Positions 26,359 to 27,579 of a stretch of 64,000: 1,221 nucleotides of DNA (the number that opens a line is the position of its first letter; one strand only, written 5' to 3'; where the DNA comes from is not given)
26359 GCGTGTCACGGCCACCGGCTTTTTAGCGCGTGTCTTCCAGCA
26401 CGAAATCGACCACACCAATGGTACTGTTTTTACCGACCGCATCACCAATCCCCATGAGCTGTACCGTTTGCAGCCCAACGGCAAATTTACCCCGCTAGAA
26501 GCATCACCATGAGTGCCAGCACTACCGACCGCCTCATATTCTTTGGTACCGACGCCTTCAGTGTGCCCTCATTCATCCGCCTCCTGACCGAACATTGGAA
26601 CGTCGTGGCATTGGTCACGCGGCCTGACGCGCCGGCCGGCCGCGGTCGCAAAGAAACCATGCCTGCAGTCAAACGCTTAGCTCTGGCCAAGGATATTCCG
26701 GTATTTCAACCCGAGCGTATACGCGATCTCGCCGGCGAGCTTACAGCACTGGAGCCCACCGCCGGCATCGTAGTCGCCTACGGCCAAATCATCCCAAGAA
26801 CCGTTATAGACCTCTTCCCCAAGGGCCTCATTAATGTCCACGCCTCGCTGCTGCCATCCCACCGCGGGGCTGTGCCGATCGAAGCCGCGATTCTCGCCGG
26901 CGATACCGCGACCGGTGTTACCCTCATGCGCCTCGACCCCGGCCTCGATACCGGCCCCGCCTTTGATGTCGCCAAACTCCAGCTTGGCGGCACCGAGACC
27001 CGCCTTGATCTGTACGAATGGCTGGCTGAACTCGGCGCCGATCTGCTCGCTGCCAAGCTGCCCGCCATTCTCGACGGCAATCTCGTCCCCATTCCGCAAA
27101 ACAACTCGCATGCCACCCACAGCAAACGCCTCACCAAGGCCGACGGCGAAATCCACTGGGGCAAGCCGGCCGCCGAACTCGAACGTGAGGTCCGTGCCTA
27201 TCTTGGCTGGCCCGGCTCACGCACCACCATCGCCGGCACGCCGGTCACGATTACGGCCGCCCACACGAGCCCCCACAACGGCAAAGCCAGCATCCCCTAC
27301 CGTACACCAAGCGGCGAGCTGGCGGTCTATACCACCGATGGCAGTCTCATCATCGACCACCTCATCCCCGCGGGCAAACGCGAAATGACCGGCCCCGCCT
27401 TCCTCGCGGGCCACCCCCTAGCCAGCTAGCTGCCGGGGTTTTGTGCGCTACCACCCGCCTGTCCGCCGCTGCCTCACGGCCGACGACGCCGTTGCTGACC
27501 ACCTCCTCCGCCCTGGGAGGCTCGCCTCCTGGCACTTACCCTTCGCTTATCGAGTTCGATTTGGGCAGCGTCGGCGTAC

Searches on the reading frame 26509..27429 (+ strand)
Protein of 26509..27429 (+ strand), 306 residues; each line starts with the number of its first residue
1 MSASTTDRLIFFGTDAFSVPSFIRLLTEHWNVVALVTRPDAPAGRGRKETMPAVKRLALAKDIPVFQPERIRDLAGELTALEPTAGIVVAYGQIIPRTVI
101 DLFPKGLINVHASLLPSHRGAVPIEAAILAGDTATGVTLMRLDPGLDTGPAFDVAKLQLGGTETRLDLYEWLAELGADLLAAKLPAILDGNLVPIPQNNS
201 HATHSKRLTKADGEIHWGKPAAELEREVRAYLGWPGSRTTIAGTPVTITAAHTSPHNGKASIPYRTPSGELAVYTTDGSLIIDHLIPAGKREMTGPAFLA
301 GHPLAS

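Call 10: search_protein_families(library=pfam, proteins=[window:26509-27429:+])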
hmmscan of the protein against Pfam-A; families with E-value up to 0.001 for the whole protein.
window:26509-27429:+ (306 aa): 2 families
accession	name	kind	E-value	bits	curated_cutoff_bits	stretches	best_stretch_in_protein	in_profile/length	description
PF00551.24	Formyl_trans_N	-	8.9e-32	110.7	26.1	1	10-180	4-177/181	Formyl transferase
PF02911.23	Formyl_trans_C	-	1.9e-16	60.5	21.1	1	207-302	1-99/100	Formyl transferase, C-terminal domain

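Call 35: find_homologous_proteins(query=window:26509-27429:+, max_evalue=1e-30)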
Query window:26509-27429:+ (306 aa): 6886 proteins with E <= 1e-30 among 8000 candidates; the best 120 are listed.
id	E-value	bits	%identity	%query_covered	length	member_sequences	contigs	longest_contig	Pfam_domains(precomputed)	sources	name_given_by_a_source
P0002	1.7e-198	676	100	100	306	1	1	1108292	PF00551.25,PF02911.24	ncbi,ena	-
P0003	5.5e-156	537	80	99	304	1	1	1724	PF00551.25,PF02911.24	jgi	jgi:methionyl-tRNA formyltransferase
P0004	7.2e-140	484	73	99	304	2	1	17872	PF00551.25,PF02911.24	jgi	-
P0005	6.2e-138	477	71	99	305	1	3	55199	PF00551.25,PF02911.24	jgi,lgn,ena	-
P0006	3.5e-135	468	69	99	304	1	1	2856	PF00551.25,PF02911.24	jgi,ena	-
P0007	1.4e-131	457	69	98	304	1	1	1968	PF00551.25,PF02911.24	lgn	-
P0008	2.0e-131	456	67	99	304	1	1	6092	PF00551.25,PF02911.24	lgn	-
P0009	5.0e-131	455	67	99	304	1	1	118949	PF00551.25,PF02911.24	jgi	jgi:methionyl-tRNA formyltransferase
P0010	1.6e-129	450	67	99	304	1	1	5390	PF00551.25,PF02911.24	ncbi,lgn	-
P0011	3.5e-129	449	68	99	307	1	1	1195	PF00551.25,PF02911.24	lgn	-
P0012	1.8e-128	446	69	98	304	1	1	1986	PF00551.25,PF02911.24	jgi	jgi:methionyl-tRNA formyltransferase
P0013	3.7e-128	445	67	98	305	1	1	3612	PF00551.25,PF02911.24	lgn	-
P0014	4.0e-128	445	68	99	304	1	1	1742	PF00551.25,PF02911.24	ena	-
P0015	1.9e-127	443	69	98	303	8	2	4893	PF00551.25,PF02911.24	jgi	jgi:methionyl-tRNA formyltransferase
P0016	2.9e-127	442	68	99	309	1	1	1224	PF00551.25,PF02911.24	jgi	jgi:methionyl-tRNA formyltransferase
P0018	4.2e-127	442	67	100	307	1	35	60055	PF00551.25,PF02911.24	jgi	jgi:methionyl-tRNA formyltransferase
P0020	3.4e-126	439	66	99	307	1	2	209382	PF00551.25,PF02911.24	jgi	jgi:methionyl-tRNA formyltransferase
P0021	1.9e-125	436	66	99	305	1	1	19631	PF00551.25,PF02911.24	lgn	-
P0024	5.8e-125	435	66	98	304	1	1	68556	PF00551.25,PF02911.24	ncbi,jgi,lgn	ncbi:MAG TPA: methionyl-tRNA formyltransferase [Candidatus Saccharimonadia bacterium]|jgi:methionyl-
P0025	9.3e-125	434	69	98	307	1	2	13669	PF00551.25,PF02911.24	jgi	jgi:methionyl-tRNA formyltransferase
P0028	7.7e-124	431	66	99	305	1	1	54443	PF00551.25,PF02911.24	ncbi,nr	ncbi:MAG: fmt, methionyl-tRNA formyltransferase [Patescibacteria group bacterium]|nr:fmt, methionyl-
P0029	2.4e-123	430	66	98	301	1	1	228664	PF00551.25,PF02911.24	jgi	jgi:methionyl-tRNA formyltransferase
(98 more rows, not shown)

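Call 38: find_encoding_contigs(protein=P0004, flank=10000, max_places=2)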
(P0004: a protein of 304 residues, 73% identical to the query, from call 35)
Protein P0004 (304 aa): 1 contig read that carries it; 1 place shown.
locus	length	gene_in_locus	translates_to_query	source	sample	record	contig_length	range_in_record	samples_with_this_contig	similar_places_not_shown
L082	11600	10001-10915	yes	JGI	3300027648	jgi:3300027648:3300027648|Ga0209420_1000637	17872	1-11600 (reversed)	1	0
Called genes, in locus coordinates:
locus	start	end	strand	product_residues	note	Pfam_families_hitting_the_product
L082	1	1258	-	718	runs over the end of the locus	PF01966:HD, PF13328:HD_4, PF04607:RelA_SpoT, PF02824:TGS, PF19296:RelA_AH, PF28438:RelA_RIS, PF13291:ACT_4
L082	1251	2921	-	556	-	PF01368:DHH, PF02272:DHHA1, PF17768:RecJ_OB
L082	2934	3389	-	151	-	-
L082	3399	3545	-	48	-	-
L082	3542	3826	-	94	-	PF25212:HVO_A0114 (weak)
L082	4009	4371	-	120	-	-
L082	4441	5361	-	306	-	PF02355:SecD_SecF_C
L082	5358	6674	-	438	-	PF21760:SecD_1st, PF22599:SecDF_P1_head, PF03176:MMPL, PF02355:SecD_SecF_C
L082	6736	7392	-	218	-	PF00156:Pribosyltran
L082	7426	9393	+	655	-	PF17764:PriA_3primeBD, PF00270:DEAD, PF04851:ResIII, PF00271:Helicase_C (faint), PF18319:Zn_ribbon_PriA, PF18074:PriA_C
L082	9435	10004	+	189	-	PF01327:Pep_deformylase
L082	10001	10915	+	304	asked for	PF00551:Formyl_trans_N, PF02911:Formyl_trans_C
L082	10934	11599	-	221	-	?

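Call 39: find_encoding_contigs(protein=P0005, flank=10000, max_places=2)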
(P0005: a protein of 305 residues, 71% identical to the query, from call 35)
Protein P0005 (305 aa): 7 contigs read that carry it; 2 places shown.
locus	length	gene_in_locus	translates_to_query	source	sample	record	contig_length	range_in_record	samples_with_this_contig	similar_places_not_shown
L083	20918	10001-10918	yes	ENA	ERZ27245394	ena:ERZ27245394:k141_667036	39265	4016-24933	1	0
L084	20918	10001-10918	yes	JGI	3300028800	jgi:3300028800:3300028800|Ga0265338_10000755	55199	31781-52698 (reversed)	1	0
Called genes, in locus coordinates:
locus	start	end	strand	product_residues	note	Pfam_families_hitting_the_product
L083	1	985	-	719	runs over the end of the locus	PF01966:HD, PF13328:HD_4, PF04607:RelA_SpoT, PF02824:TGS, PF19296:RelA_AH, PF28438:RelA_RIS, PF01842:ACT (weak), PF13291:ACT_4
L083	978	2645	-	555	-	PF01368:DHH, PF02272:DHHA1, PF17768:RecJ_OB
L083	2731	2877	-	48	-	-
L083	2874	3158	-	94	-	-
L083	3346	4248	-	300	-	-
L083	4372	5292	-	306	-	PF02355:SecD_SecF_C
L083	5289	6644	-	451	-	PF21760:SecD_1st, PF22599:SecDF_P1_head, PF03176:MMPL, PF02355:SecD_SecF_C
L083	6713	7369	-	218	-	PF00156:Pribosyltran (weak)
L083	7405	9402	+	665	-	PF17764:PriA_3primeBD, PF00270:DEAD, PF04851:ResIII, PF18319:Zn_ribbon_PriA (weak), PF00271:Helicase_C (weak), PF18074:PriA_C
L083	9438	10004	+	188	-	PF01327:Pep_deformylase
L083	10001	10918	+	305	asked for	PF00551:Formyl_trans_N, PF02911:Formyl_trans_C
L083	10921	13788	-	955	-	-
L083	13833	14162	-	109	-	PF02033:RBFA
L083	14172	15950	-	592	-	PF04760:IF2_N, PF00009:GTP_EFTU, PF00071:Ras (weak), PF01926:MMR_HSR1, PF08477:Roc (faint), PF03144:GTP_EFTU_D2 (faint), PF22042:EF-G_D2, PF11987:IF-2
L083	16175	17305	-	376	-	PF00575:S1 (weak), PF24685:OB_RRP5_4th (faint), PF00575:S1, PF21710:Spt6_S1 (faint), PF00575:S1, PF23459:S1_RRP5 (weak)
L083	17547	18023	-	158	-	-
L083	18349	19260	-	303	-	PF00892:EamA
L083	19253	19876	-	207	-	PF01966:HD (weak)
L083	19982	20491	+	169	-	-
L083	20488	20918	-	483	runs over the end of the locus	PF01565:FAD_binding_4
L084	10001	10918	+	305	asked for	PF00551:Formyl_trans_N, PF02911:Formyl_trans_C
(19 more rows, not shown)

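Call 40: find_encoding_contigs(protein=P0003, flank=10000, max_places=2)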
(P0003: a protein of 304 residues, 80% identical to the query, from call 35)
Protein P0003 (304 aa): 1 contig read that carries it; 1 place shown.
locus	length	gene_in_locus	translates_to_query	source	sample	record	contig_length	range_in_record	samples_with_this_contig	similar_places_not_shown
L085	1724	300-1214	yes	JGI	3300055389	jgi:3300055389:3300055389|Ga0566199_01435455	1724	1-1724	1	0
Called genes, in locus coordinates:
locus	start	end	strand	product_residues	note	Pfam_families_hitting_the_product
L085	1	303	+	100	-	?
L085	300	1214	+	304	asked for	PF00551:Formyl_trans_N, PF02911:Formyl_trans_C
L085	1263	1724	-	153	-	?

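Call 43: find_encoding_contigs(protein=P0009, flank=10000, max_places=1)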
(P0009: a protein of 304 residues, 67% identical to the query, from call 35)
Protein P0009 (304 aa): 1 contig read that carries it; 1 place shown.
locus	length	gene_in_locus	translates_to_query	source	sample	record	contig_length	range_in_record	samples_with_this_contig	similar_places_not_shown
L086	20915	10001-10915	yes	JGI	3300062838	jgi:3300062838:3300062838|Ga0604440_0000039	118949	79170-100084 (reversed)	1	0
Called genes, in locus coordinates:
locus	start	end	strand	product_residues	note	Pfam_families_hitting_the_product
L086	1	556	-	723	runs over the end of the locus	PF01966:HD, PF13328:HD_4, PF04607:RelA_SpoT, PF02824:TGS, PF19296:RelA_AH, PF28438:RelA_RIS, PF01842:ACT (weak), PF13291:ACT_4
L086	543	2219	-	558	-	PF01368:DHH, PF02272:DHHA1, PF17768:RecJ_OB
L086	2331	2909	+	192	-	-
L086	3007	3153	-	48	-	-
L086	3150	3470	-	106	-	PF25212:HVO_A0114 (faint)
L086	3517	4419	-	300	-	PF02355:SecD_SecF_C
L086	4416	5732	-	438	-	PF21760:SecD_1st, PF22599:SecDF_P1_head, PF03176:MMPL, PF00873:ACR_tran (weak), PF02355:SecD_SecF_C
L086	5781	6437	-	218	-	PF00156:Pribosyltran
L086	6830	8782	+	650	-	PF17764:PriA_3primeBD, PF00270:DEAD, PF04851:ResIII, PF13604:AAA_30 (weak), PF18319:Zn_ribbon_PriA (weak), PF00271:Helicase_C (weak), PF18074:PriA_C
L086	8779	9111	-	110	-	-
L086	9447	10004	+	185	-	PF01327:Pep_deformylase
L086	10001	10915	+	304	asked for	PF00551:Formyl_trans_N, PF02911:Formyl_trans_C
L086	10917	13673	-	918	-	-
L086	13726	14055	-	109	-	PF02033:RBFA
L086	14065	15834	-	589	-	PF04760:IF2_N, PF00009:GTP_EFTU, PF01926:MMR_HSR1, PF22042:EF-G_D2, PF03144:GTP_EFTU_D2 (faint), PF11987:IF-2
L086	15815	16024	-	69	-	PF04296:YlxR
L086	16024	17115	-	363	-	PF00575:S1, PF24685:OB_RRP5_4th (faint), PF00575:S1 (weak), PF21710:Spt6_S1 (faint), PF00575:S1, PF23459:S1_RRP5 (weak)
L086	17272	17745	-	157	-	-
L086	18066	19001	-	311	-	-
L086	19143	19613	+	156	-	-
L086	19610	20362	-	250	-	PF00293:NUDIX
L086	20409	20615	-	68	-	PF10685:KGG (weak)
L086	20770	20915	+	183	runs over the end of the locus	PF00588:SpoU_methylase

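Call 44: find_encoding_contigs(protein=P0018, flank=10000, max_places=1)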
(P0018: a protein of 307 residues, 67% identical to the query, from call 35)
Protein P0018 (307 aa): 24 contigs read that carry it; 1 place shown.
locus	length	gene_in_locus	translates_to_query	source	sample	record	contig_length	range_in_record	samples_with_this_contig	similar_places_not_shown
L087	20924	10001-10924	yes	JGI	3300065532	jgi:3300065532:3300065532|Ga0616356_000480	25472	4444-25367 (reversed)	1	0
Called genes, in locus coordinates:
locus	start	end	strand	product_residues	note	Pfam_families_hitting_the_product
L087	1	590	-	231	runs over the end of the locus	?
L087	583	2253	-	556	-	PF01368:DHH, PF02272:DHHA1, PF17768:RecJ_OB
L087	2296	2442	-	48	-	-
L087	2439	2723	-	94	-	PF25212:HVO_A0114 (weak)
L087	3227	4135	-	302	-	PF02355:SecD_SecF_C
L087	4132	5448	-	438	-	PF21760:SecD_1st, PF22599:SecDF_P1_head, PF00873:ACR_tran (weak), PF02355:SecD_SecF_C, PF03176:MMPL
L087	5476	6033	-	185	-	PF01797:Y1_Tnp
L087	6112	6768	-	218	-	PF00156:Pribosyltran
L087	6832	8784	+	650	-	PF17764:PriA_3primeBD, PF00270:DEAD, PF04851:ResIII, PF18319:Zn_ribbon_PriA (weak), PF00271:Helicase_C (weak), PF18074:PriA_C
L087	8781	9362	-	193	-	PF01966:HD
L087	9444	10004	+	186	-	PF01327:Pep_deformylase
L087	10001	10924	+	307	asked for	PF00551:Formyl_trans_N, PF02911:Formyl_trans_C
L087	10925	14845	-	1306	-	-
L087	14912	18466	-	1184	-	-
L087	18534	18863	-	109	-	PF02033:RBFA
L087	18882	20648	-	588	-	PF04760:IF2_N, PF00009:GTP_EFTU, PF00071:Ras (weak), PF01926:MMR_HSR1, PF22042:EF-G_D2, PF11987:IF-2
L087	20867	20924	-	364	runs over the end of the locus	PF00575:S1, PF13509:S1_2 (faint), PF24685:OB_RRP5_4th (faint), PF00575:S1, PF21710:Spt6_S1 (faint), PF00575:S1, PF23459:S1_RRP5 (weak)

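Call 45: find_encoding_contigs(protein=P0020, flank=10000, max_places=1)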
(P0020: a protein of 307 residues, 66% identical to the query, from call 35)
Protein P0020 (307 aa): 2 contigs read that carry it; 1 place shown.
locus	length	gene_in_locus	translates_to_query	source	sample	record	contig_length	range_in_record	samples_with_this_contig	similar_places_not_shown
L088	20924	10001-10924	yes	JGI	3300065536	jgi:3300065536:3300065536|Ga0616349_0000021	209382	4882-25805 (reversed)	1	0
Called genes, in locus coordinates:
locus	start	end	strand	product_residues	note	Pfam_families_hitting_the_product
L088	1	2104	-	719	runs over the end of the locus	PF01966:HD, PF13328:HD_4, PF04607:RelA_SpoT, PF02824:TGS, PF19296:RelA_AH, PF28438:RelA_RIS, PF13291:ACT_4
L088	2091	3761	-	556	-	PF01368:DHH, PF02272:DHHA1, PF17768:RecJ_OB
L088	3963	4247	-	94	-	-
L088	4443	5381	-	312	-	PF02355:SecD_SecF_C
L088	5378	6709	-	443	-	PF21760:SecD_1st, PF22599:SecDF_P1_head, PF03176:MMPL, PF02355:SecD_SecF_C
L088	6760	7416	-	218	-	PF00156:Pribosyltran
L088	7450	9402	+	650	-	PF17764:PriA_3primeBD, PF00270:DEAD, PF02562:PhoH (faint), PF04851:ResIII, PF18319:Zn_ribbon_PriA, PF00271:Helicase_C (weak), PF18074:PriA_C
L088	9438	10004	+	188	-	PF01327:Pep_deformylase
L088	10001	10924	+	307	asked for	PF00551:Formyl_trans_N, PF02911:Formyl_trans_C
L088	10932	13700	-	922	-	-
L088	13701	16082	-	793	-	-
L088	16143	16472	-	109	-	PF02033:RBFA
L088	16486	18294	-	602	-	PF04760:IF2_N, PF00009:GTP_EFTU, PF00071:Ras (weak), PF01926:MMR_HSR1, PF22042:EF-G_D2, PF11987:IF-2, PF03144:GTP_EFTU_D2 (weak)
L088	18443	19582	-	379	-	PF00575:S1, PF21710:Spt6_S1 (faint), PF00575:S1, PF23459:S1_RRP5 (weak)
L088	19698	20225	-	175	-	-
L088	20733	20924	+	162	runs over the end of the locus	-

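Call 49: find_related_loci(query=window:26509-27429:+, collection=metagenome_contigs, flank=10000)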
Query window:26509-27429:+ (306 aa) in metagenome_contigs; peptide patterns used: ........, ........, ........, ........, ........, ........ (x = any residue, [..] = any of these).
272 stretches matched a pattern; 61 encode a relative of the query (tblastn E <= 1e-3); 61 distinct loci.
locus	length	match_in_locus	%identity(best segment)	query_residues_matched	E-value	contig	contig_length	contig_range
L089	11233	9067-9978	71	1-304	7e-142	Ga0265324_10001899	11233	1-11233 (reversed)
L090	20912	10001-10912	71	1-304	7e-142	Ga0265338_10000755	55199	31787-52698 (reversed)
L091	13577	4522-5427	63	4-305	8e-127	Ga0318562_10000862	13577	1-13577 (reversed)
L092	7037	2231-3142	64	3-306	4e-126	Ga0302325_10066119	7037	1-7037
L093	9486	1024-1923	45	9-304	3e-73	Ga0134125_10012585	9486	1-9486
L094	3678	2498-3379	40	7-302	7e-55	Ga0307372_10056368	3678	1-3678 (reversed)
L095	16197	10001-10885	38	6-302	1e-50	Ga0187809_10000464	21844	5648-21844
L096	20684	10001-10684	39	8-233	3e-45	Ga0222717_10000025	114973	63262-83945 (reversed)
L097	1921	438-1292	34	20-306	7e-45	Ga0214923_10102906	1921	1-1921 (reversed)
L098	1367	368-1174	37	2-298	3e-45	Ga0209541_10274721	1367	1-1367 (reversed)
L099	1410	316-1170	34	8-306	1e-41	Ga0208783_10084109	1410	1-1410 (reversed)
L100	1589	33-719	36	31-259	2e-40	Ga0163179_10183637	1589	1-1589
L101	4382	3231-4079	33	8-294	1e-39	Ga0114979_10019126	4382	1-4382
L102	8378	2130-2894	35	9-246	3e-38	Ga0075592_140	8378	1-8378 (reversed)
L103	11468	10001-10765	35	9-246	4e-38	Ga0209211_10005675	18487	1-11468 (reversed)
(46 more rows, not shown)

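Call 50: find_encoding_contigs(protein=P0024, flank=10000, max_places=1)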
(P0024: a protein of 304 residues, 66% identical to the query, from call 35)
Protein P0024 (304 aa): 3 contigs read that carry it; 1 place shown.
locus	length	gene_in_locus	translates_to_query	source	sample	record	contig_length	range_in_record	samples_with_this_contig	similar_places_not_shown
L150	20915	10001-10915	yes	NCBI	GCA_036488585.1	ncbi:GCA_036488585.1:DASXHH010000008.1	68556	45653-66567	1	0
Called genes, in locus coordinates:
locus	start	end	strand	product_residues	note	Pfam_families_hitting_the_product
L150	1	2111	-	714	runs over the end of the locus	PF13328:HD_4, PF01966:HD, PF04607:RelA_SpoT, PF02824:TGS, PF19296:RelA_AH, PF28438:RelA_RIS, PF01842:ACT, PF13291:ACT_4, +1 more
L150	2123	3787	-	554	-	PF01368:DHH, PF02272:DHHA1, PF17768:RecJ_OB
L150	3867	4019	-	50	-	-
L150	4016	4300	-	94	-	-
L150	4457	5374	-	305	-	PF02355:SecD_SecF_C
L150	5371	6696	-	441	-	PF21760:SecD_1st, PF22599:SecDF_P1_head, PF03176:MMPL, PF02355:SecD_SecF_C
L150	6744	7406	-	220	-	PF00156:Pribosyltran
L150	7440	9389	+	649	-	PF17764:PriA_3primeBD, PF04851:ResIII, PF00270:DEAD, PF13604:AAA_30 (faint), PF18319:Zn_ribbon_PriA, PF00271:Helicase_C, PF18074:PriA_C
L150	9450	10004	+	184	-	PF01327:Pep_deformylase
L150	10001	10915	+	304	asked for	PF00551:Formyl_trans_N, PF02911:Formyl_trans_C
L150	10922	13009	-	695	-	-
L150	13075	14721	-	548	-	-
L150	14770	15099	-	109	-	PF02033:RBFA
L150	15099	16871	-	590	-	PF04760:IF2_N, PF00009:GTP_EFTU, PF00071:Ras (weak), PF01926:MMR_HSR1, PF22042:EF-G_D2, PF11987:IF-2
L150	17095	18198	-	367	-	PF00575:S1, PF21710:Spt6_S1 (faint), PF00575:S1, PF23459:S1_RRP5 (weak)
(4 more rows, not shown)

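Call 51: find_encoding_contigs(protein=P0029, flank=10000, max_places=1)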
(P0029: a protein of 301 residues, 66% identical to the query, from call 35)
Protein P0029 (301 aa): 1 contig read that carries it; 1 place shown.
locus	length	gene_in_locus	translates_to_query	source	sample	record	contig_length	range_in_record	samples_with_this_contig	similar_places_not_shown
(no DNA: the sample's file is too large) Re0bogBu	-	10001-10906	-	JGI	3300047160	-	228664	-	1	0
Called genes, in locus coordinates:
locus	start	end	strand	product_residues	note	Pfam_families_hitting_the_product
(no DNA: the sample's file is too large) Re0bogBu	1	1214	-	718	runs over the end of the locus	PF01966:HD, PF13328:HD_4, PF01842:ACT (faint), PF04607:RelA_SpoT, PF02824:TGS, PF19296:RelA_AH, PF28438:RelA_RIS, PF13291:ACT_4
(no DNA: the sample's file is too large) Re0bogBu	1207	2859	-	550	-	PF01368:DHH, PF02272:DHHA1, PF17768:RecJ_OB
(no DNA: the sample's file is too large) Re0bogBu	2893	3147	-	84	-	-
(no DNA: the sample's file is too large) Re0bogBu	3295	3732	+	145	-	-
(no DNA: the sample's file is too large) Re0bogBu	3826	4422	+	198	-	-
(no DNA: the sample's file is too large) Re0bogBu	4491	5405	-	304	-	PF02355:SecD_SecF_C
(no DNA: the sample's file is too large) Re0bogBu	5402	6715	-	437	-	PF21760:SecD_1st, PF22599:SecDF_P1_head, PF03176:MMPL, PF02355:SecD_SecF_C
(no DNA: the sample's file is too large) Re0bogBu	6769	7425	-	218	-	PF00156:Pribosyltran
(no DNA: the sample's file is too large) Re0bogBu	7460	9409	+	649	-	PF17764:PriA_3primeBD, PF00270:DEAD, PF04851:ResIII, PF13604:AAA_30 (weak), PF18319:Zn_ribbon_PriA, PF00271:Helicase_C (weak), PF18074:PriA_C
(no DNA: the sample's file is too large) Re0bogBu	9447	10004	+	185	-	PF01327:Pep_deformylase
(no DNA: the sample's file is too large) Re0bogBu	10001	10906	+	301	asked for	PF00551:Formyl_trans_N, PF02911:Formyl_trans_C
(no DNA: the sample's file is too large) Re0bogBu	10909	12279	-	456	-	-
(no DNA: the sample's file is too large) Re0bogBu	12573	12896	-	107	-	PF02033:RBFA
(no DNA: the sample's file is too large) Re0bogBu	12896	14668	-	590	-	PF04760:IF2_N, PF00009:GTP_EFTU, PF00071:Ras (weak), PF01926:MMR_HSR1, PF22042:EF-G_D2, PF11987:IF-2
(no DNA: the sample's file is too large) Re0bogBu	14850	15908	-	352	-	PF00575:S1 (weak), PF24685:OB_RRP5_4th (faint), PF00575:S1, PF21710:Spt6_S1 (faint), PF00575:S1, PF23459:S1_RRP5 (weak)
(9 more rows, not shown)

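Call 52: find_encoding_contigs(protein=P0021, flank=10000, max_places=1)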
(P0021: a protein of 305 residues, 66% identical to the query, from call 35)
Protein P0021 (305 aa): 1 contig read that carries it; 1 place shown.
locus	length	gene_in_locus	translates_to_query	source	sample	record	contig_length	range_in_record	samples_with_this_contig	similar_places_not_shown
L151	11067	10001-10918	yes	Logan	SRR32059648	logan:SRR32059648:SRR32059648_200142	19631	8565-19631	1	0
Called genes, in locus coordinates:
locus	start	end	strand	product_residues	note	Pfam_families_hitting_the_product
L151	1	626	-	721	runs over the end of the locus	PF01966:HD, PF13328:HD_4, PF04607:RelA_SpoT, PF02824:TGS, PF19296:RelA_AH, PF28438:RelA_RIS, PF01842:ACT, PF13291:ACT_4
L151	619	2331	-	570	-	PF01368:DHH, PF02272:DHHA1, PF17768:RecJ_OB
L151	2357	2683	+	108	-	-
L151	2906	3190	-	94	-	PF25212:HVO_A0114 (weak)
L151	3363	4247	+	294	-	-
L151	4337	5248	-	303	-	PF02355:SecD_SecF_C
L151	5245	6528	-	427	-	PF21760:SecD_1st, PF22599:SecDF_P1_head, PF03176:MMPL, PF02355:SecD_SecF_C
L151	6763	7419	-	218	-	PF00156:Pribosyltran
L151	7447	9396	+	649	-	PF17764:PriA_3primeBD, PF04851:ResIII, PF00270:DEAD, PF18319:Zn_ribbon_PriA, PF00271:Helicase_C (weak), PF18074:PriA_C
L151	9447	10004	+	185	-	PF01327:Pep_deformylase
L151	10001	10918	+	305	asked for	PF00551:Formyl_trans_N, PF02911:Formyl_trans_C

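Call 53: find_encoding_contigs(protein=P0028, flank=10000, max_places=1)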
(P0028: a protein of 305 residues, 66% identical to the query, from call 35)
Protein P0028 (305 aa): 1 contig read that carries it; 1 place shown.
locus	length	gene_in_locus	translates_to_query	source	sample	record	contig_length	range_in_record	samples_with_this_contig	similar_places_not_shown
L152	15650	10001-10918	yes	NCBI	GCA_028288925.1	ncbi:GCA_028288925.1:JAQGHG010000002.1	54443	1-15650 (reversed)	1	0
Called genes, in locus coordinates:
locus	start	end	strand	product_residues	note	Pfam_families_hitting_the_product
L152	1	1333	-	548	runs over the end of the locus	PF01368:DHH, PF02272:DHHA1, PF17768:RecJ_OB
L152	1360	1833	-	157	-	-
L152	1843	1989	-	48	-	-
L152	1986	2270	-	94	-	PF25212:HVO_A0114 (weak)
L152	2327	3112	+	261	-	-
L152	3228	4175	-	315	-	PF02355:SecD_SecF_C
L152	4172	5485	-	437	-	PF21760:SecD_1st, PF22599:SecDF_P1_head, PF02355:SecD_SecF_C, PF03176:MMPL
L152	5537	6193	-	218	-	PF00156:Pribosyltran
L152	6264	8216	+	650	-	PF17764:PriA_3primeBD, PF00270:DEAD, PF04851:ResIII, PF13604:AAA_30 (weak), PF18319:Zn_ribbon_PriA, PF00271:Helicase_C (weak), PF18074:PriA_C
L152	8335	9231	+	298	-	PF00535:Glycos_transf_2, PF10111:Glyco_tranf_2_2, PF13641:Glyco_tranf_2_3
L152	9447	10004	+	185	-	PF01327:Pep_deformylase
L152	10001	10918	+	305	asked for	PF00551:Formyl_trans_N, PF02911:Formyl_trans_C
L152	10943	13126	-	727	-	-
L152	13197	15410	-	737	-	-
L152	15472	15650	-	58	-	PF02033:RBFA (weak)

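Call 69: search_protein_families(library=pfam, proteins=[L091:5440-7719:-, L092:3157-4905:-, L087:14912-18466:-, L087:10925-14845:-, L086:10917-13673:-, L083:10921-13788:-, L088:10932-13700:-], max_evalue=0.1)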
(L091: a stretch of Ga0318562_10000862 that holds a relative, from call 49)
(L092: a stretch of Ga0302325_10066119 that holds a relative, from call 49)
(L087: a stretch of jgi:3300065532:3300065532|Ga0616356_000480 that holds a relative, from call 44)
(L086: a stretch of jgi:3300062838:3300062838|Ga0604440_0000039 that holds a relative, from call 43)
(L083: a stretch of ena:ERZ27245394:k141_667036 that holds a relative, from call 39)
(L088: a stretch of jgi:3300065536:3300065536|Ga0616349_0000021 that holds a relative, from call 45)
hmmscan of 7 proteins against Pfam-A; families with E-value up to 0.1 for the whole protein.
L091:5440-7719:- (759 aa): 1 family
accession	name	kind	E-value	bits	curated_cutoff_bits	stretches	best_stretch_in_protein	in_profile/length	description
PF10531.15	SLBB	-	0.062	13.6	27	0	640-673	15-47/55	SLBB domain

L092:3157-4905:- (582 aa): 0 families

L087:14912-18466:- (1184 aa): 0 families

L087:10925-14845:- (1306 aa): 1 family
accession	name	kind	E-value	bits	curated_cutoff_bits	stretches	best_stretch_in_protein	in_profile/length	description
PF19531.4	DUF6058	-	0.062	13.9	25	0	552-594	77-119/126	Family of unknown function (DUF6058)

L086:10917-13673:- (918 aa): 0 families

L083:10921-13788:- (955 aa): 0 families

L088:10932-13700:- (922 aa): 0 families
